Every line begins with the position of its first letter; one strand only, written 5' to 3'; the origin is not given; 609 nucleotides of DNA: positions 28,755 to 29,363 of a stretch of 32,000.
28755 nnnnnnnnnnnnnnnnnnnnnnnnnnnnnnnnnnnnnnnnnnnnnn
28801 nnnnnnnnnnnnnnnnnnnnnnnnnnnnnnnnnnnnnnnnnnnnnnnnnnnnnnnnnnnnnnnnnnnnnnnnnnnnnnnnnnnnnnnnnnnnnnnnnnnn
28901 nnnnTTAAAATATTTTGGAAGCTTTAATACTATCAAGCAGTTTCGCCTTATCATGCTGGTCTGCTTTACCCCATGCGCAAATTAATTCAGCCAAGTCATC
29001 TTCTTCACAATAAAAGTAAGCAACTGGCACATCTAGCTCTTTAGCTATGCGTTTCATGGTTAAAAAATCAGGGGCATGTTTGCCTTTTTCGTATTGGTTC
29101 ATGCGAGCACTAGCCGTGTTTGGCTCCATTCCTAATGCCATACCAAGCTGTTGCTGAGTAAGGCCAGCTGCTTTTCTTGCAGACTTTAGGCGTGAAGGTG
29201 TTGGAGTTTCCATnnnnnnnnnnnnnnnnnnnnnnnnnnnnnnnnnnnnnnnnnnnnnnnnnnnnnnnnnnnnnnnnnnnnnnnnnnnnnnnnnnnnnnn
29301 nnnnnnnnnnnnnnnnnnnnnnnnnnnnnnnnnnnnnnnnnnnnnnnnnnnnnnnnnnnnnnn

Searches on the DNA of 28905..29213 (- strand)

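Call 22: search_rna_families(source=L004, start=1, end=400, threshold=evalue, max_evalue=0.01, show_alignments=1)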
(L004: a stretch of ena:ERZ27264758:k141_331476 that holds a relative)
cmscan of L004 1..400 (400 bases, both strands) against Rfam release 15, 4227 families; matches with E-value up to 0.01: 1.
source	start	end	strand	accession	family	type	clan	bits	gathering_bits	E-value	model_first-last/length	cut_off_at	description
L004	33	129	+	RF00169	Bacteria_small_SRP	Gene;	CL00003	73.5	40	1.1e-16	1-97/97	no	Bacterial small signal recognition particle RNA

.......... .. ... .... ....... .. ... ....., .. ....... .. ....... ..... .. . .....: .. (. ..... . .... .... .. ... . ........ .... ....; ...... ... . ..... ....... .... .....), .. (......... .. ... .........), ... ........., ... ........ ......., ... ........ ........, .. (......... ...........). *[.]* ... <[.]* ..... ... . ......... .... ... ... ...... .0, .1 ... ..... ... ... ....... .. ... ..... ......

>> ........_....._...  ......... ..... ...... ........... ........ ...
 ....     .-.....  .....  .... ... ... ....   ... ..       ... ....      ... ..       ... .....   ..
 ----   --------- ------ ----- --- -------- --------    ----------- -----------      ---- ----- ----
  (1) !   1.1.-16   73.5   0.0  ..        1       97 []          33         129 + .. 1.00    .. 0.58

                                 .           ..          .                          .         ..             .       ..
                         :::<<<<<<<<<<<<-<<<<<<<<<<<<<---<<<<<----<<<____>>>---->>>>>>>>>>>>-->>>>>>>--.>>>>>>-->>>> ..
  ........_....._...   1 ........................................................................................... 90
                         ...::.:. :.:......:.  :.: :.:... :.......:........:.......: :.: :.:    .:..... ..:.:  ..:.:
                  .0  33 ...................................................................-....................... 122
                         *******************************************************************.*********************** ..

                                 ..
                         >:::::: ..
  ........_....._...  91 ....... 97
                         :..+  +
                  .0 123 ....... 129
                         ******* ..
